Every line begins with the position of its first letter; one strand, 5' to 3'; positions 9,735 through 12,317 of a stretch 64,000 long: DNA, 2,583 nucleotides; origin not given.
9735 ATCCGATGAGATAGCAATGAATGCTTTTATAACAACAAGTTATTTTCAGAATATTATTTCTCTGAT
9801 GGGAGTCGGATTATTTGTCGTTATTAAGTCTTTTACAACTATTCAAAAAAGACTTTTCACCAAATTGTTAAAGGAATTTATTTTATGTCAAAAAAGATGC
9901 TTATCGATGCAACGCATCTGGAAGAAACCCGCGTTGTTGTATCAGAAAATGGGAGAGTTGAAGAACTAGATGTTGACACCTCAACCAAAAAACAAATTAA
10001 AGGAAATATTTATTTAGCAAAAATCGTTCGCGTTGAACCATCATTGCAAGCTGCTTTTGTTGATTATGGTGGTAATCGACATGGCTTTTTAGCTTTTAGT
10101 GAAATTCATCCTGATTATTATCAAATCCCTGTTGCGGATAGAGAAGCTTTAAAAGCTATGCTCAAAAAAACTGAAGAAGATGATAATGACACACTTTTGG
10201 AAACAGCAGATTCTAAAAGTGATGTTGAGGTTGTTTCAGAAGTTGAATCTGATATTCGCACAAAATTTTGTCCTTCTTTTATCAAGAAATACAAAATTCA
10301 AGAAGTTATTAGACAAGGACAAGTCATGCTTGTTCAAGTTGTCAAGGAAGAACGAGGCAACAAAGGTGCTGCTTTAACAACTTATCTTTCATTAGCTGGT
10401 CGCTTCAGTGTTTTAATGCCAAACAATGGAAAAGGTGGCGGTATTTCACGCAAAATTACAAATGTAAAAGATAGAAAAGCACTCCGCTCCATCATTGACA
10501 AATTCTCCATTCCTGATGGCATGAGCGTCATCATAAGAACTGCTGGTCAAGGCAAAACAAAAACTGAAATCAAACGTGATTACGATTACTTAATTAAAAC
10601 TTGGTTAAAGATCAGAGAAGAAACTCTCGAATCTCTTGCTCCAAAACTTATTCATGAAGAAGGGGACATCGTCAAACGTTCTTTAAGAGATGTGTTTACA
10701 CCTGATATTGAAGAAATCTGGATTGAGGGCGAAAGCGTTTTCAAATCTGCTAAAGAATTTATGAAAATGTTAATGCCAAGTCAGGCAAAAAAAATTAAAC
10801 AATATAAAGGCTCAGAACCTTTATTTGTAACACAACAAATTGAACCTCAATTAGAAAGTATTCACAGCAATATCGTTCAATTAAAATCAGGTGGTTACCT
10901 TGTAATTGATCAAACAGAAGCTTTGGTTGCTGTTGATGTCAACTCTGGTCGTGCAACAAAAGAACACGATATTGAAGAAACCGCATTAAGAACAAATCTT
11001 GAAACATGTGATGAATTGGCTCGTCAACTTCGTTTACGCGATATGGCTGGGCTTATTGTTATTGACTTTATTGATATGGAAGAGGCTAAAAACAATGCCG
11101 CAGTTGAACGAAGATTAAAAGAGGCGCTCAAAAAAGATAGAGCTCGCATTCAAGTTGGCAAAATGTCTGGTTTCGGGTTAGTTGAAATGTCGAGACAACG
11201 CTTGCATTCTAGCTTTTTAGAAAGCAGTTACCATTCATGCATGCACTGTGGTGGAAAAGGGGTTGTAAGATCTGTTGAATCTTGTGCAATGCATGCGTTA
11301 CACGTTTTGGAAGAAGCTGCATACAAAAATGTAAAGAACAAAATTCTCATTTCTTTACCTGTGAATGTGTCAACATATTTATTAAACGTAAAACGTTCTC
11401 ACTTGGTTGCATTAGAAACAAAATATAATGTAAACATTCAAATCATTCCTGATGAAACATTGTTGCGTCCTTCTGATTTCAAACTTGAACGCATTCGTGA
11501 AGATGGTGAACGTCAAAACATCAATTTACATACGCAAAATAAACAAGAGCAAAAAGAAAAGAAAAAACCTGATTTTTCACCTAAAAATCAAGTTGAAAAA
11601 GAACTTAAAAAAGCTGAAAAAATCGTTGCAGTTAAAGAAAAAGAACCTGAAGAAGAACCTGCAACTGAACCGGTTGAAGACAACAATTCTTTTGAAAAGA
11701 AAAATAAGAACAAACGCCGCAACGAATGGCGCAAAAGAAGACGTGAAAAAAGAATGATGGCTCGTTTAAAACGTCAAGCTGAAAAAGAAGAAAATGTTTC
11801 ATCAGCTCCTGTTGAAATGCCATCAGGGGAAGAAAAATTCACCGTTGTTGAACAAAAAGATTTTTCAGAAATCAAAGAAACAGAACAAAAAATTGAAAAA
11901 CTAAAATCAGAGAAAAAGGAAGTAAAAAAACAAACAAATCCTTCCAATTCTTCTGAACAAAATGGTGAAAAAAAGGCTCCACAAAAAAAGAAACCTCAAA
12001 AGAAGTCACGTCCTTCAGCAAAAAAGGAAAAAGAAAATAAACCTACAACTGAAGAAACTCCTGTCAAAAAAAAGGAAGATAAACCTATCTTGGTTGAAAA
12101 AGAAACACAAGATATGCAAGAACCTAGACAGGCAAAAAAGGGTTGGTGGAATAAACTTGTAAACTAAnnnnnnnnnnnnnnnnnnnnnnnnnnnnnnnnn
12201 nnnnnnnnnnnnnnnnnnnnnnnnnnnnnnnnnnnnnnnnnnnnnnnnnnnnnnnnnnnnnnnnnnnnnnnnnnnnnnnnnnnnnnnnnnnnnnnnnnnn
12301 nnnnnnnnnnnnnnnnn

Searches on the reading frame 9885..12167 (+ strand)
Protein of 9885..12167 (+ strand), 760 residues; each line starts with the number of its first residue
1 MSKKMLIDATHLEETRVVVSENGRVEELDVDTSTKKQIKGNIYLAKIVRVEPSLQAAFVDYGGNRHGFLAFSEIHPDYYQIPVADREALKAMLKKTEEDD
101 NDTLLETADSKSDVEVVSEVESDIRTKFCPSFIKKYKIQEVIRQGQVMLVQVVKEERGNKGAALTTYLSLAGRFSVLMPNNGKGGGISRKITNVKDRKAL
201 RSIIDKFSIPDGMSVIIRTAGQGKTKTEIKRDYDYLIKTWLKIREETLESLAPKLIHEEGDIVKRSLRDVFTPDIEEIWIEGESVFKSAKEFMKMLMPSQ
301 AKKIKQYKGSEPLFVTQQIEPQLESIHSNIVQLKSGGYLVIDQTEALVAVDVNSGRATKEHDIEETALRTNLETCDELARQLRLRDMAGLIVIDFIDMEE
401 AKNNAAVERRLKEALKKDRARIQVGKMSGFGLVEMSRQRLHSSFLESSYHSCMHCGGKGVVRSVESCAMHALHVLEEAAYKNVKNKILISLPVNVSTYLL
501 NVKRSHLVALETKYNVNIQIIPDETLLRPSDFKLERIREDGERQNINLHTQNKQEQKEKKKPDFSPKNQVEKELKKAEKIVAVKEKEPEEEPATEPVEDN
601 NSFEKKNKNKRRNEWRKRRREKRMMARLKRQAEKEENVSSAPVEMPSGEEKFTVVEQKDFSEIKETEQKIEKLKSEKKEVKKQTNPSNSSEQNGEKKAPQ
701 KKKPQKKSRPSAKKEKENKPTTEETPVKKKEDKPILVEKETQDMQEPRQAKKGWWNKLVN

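Call 61: search_protein_families(library=pfam, proteins=[window:9885-12167:+], max_evalue=0.00001)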
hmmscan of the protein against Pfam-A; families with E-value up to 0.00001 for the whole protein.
window:9885-12167:+ (760 aa): 3 families
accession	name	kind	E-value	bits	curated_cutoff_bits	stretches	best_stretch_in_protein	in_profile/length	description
PF10150.14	RNase_E_G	-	2.3e-98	329.4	25.5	1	169-439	1-269/270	Ribonuclease E/G family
PF20833.2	RNase_E_G_Thio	-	7.5e-25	87.3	26.8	1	452-536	2-85/86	RNase E/G, Thioredoxin-like domain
PF00575.29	S1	-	2.6e-06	28.2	22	0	37-80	2-43/74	S1 RNA binding domain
